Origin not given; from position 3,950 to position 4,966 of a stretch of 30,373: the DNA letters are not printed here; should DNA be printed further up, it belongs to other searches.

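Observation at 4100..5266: NrtR-like Nudix/winged-helix regulator with degenerate Nudix box, co-transcribed with a DUF2809-like membrane protein and not linked to NAD genes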

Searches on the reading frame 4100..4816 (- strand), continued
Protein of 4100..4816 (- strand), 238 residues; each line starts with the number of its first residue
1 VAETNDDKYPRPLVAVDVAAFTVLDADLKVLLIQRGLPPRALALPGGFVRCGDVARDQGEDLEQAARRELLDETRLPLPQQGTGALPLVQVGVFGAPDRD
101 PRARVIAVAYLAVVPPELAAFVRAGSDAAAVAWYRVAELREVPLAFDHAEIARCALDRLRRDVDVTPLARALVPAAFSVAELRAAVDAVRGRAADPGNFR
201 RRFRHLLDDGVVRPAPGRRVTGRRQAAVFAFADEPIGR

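Call 60: fold_search(model_id=the predicted structure, library=pdb)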
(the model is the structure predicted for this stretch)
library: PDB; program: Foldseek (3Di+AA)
matches with E <= 10: 888; with E <= 0.001: 268
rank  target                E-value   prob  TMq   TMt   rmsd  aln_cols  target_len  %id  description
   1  5bs6_B                2.0e-19  1.00  0.75  0.79   3.4       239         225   27  Apo structure of transcriptional factor AraR from Bacteroides thetaiotaomicron VPI (released 2015-06-17)
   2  5bs6_A                2.5e-19  1.00  0.75  0.80   3.2       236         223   26  Apo structure of transcriptional factor AraR from Bacteroides thetaiotaomicron VPI (released 2015-06-17)
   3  5bs6_C                5.8e-19  1.00  0.75  0.79   3.4       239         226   26  Apo structure of transcriptional factor AraR from Bacteroides thetaiotaomicron VPI (released 2015-06-17)
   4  5bs6_D                8.8e-19  1.00  0.75  0.78   3.4       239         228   26  Apo structure of transcriptional factor AraR from Bacteroides thetaiotaomicron VPI (released 2015-06-17)
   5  5dd4                  9.4e-19  1.00  0.76  0.81   2.9       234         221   26  Apo structure of transcriptional factor AraR from Bacteroides thetaiotaomicron VPI (released 2015-09-09)
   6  3gz6_A                3.3e-18  1.00  0.73  0.78   3.3       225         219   28  Crystal structure of Shewanella oneidensis NrtR complexed with a 27mer DNA (released 2009-06-09)
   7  3gz5_B                1.3e-16  1.00  0.74  0.81   3.3       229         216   27  Crystal structure of Shewanella oneidensis NrtR (released 2009-06-09)
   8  3gz5_A                2.6e-16  1.00  0.72  0.80   3.4       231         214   27  Crystal structure of Shewanella oneidensis NrtR (released 2009-06-09)
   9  5deq_A                5.9e-16  1.00  0.69  0.76   3.7       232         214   27  Crystal structure of transcriptional factor AraR from Bacteroides thetaiotaomicron VPI in complex with L-arabinose (released 2015-10-21)
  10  2fml_A                8.2e-15  1.00  0.69  0.64   4.3       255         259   27  Crystal structure of MutT/nudix family protein from Enterococcus faecalis (released 2006-02-21)
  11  3gz8_C                6.9e-13  1.00  0.52  0.78   4.0       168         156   30  Cocrystal structure of NUDIX domain of Shewanella oneidensis NrtR complexed with ADP ribose (released 2009-06-09)
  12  3gz8_A                1.8e-12  1.00  0.52  0.79   4.1       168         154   30  Cocrystal structure of NUDIX domain of Shewanella oneidensis NrtR complexed with ADP ribose (released 2009-06-09)
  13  7q92_A                1.9e-12  1.00  0.69  0.58   4.8       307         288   17  Crystal Structure of Agrobacterium tumefaciens NADQ, ATP complex. (released 2022-11-09)
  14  7q93_A                2.9e-12  1.00  0.64  0.57   9.5       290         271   17  Crystal Structure of Agrobacterium tumefaciens NADQ, NAD complex. (released 2022-11-23)
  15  7q91_D                5.6e-12  1.00  0.67  0.58   4.1       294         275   16  Crystal Structure of Agrobacterium tumefaciens NADQ, native form. (released 2022-11-09)
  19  7q91_A                9.5e-12  1.00  0.69  0.59   4.1       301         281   16  Crystal Structure of Agrobacterium tumefaciens NADQ, native form. (released 2022-11-09)
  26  7q91_B                4.1e-10  1.00  0.63  0.55   7.4       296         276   16  Crystal Structure of Agrobacterium tumefaciens NADQ, native form. (released 2022-11-09)
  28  7q91_C                1.5e-09  1.00  0.64  0.57   4.5       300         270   16  Crystal Structure of Agrobacterium tumefaciens NADQ, native form. (released 2022-11-09)
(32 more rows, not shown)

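Call 67: search_protein_families(library=pfam, proteins=[L032:5152-7938:+, L034:5173-7938:+, L037:3182-5677:+, L010:3476-5197:+, L010:5393-6055:+, L040:5595-8873:-, L011:6888-7724:-, L060:773-1933:+], max_evalue=0.001)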
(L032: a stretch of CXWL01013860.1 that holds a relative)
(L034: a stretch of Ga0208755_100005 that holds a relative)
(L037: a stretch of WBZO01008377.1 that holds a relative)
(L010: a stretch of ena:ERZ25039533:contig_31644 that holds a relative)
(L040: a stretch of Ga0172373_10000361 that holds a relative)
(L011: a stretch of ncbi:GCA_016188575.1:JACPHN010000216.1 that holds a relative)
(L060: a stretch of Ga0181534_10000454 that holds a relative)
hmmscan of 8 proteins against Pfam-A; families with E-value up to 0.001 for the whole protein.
L032:5152-7938:+ (929 aa): 3 families
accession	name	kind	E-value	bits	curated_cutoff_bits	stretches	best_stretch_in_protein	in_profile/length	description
PF01131.25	Topoisom_bac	-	5.9e-115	385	35.1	1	145-578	3-410/411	DNA topoisomerase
PF13368.11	Toprim_C_rpt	-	2.3e-63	210.4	22.3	4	803-851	3-51/57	Topoisomerase C-terminal repeat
PF01751.28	Toprim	-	8.5e-20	71.2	23.1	1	24-129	2-96/96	Toprim domain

L034:5173-7938:+ (922 aa): 3 families
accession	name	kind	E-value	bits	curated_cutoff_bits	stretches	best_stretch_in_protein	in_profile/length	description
PF01131.25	Topoisom_bac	-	3.5e-117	392.3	35.1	1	138-572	2-410/411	DNA topoisomerase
PF13368.11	Toprim_C_rpt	-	8.9e-65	214.9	22.3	4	791-841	1-51/57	Topoisomerase C-terminal repeat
PF01751.28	Toprim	-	3.1e-20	72.6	23.1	1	18-123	2-96/96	Toprim domain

L037:3182-5677:+ (832 aa): 1 family
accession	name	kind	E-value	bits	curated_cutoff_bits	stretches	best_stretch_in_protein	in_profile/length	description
PF00069.31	Pkinase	-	0.00045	20.1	31.7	0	324-458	88-220/263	Protein kinase domain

L010:3476-5197:+ (573 aa): 1 family
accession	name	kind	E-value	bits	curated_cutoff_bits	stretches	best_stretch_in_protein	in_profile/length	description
PF00069.31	Pkinase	-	0.00028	20.8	31.7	1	94-215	85-206/263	Protein kinase domain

L010:5393-6055:+ (220 aa): 0 families

L040:5595-8873:- (1093 aa): 4 families
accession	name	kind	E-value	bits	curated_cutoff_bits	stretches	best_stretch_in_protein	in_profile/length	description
PF00557.29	Peptidase_M24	-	9.5e-58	195.8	23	1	821-1035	2-207/208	Metallopeptidase family M24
PF01321.24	Creatinase_N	-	1.3e-15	58.5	22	1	525-657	1-118/128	Creatinase/Prolidase N-terminal domain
PF16189.11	Creatinase_N_2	-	3.6e-14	53.5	29.7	1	677-818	8-161/161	Creatinase/Prolidase N-terminal domain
PF16188.10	Peptidase_M24_C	-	6.7e-05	23.2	28.9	1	1049-1084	2-37/63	C-terminal region of peptidase_M24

L011:6888-7724:- (278 aa): 0 families

L060:773-1933:+ (387 aa): 0 families

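Call 77: search_protein_families(library=padloc, proteins=[window:4100-4816:-], max_evalue=0.01)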
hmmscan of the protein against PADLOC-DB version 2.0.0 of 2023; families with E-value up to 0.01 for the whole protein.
window:4100-4816:- (238 aa): 0 families

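Call 80: search_protein_families(library=ncbifam, proteins=[L004:5548-6048:+, L004:4937-5551:+, L004:6045-6821:+], max_evalue=0.001)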
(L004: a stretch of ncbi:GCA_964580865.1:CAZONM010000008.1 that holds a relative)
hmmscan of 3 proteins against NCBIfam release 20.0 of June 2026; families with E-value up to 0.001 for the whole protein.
L004:5548-6048:+ (166 aa): 7 families
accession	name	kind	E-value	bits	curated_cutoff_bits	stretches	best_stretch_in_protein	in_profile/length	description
TIGR01510.1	coaD_prev_kdtB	equivalog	5.3e-45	153.2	103.3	1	2-155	1-154/155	pantetheine-phosphate adenylyltransferase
TIGR00125.1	cyt_tran_rel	domain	1.6e-13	50.6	27.7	1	2-55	1-58/65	adenylyltransferase/cytidyltransferase family protein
TIGR00482.1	TIGR00482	equivalog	9.7e-09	35.5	112.45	1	4-68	1-70/194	nicotinate (nicotinamide) nucleotide adenylyltransferase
NF000839.0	PRK00071.1-1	equivalog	2.2e-07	31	187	1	3-66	9-76/219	nicotinate-nucleotide adenylyltransferase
NF000842.0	PRK00071.2-1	equivalog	2.5e-06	27.3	167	1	2-71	4-73/191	nicotinate-nucleotide adenylyltransferase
NF000840.1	PRK00071.1-3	equivalog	1.5e-05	24.6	150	0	2-34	8-40/201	nicotinate-nucleotide adenylyltransferase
TIGR00124.1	cit_ly_ligase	equivalog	0.00014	21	262.1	1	10-76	149-213/335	[citrate (pro-3S)-lyase] ligase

L004:4937-5551:+ (204 aa): 12 families
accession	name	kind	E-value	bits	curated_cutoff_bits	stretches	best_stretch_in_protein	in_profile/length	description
TIGR03384.1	betaine_BetI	equivalog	7.2e-16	58.4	201.3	1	5-148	4-146/189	choline-binding transcriptional repressor BetI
NF001978.0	PRK00767.1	equivalog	2.7e-15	56.7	118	1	1-143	1-143/197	transcriptional regulator BetI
NF041196.1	ScbR_bind_reg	equivalog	1.2e-09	38.6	150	1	11-78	8-75/191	ScbR family autoregulator-binding transcription factor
NF050111.1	TransRegSACE7040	equivalog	3.2e-07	30.4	250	1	10-95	2-87/186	SACE_7040 family transcriptional regulator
NF053731.1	TransRegFasRMycb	equivalog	5.2e-06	26.4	330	1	8-93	10-95/199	HTH-type transcriptional activator FasR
NF053878.1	FATransRegFadRBac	equivalog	5.9e-06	26.2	200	1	12-70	6-64/190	fatty acid metabolism transcriptional regulator FadR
NF037937.1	septum_RefZ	equivalog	7.5e-06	26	180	1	14-61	4-51/195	forespore capture DNA-binding protein RefZ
NF011572.0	PRK14996.1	equivalog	8.4e-06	25.8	144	1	7-90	6-87/192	TetR family transcriptional regulator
NF008402.0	PRK11202.1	equivalog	8.3e-05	22.4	151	1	8-70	11-73/211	HTH-type transcriptional repressor FabR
NF007430.0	PRK09975.1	equivalog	0.0003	20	274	1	12-56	14-58/220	acrEF/envCD operon transcriptional regulator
NF007949.0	PRK10668.1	equivalog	0.00091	18.8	271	0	9-58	11-60/216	multidrug efflux transporter transcriptional repressor AcrR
TIGR03613.1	RutR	equivalog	0.00095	19.1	368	0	6-75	5-74/202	pyrimidine utilization regulatory protein R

L004:6045-6821:+ (258 aa): 5 families
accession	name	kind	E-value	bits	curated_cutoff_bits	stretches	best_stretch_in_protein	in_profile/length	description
NF041851.1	cyc_nuc_deg_phdiest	equivalog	5.3e-06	26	400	1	66-202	54-184/253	cyclic nucleotide-degrading phosphodiesterase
TIGR02651.1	RNase_Z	equivalog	2.1e-05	23.8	292.95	1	35-101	29-88/302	ribonuclease Z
NF000806.0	PRK00055.2-4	equivalog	3.3e-05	23.3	363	1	8-80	7-70/280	ribonuclease Z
NF000801.0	PRK00055.1-3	equivalog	3.5e-05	23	252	0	36-97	32-86/307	ribonuclease Z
NF041257.1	GntH_guanitoxin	equivalog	0.00062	18.7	333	0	54-100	58-104/374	guanitoxin biosynthesis MBL fold metallo-hydrolase GntH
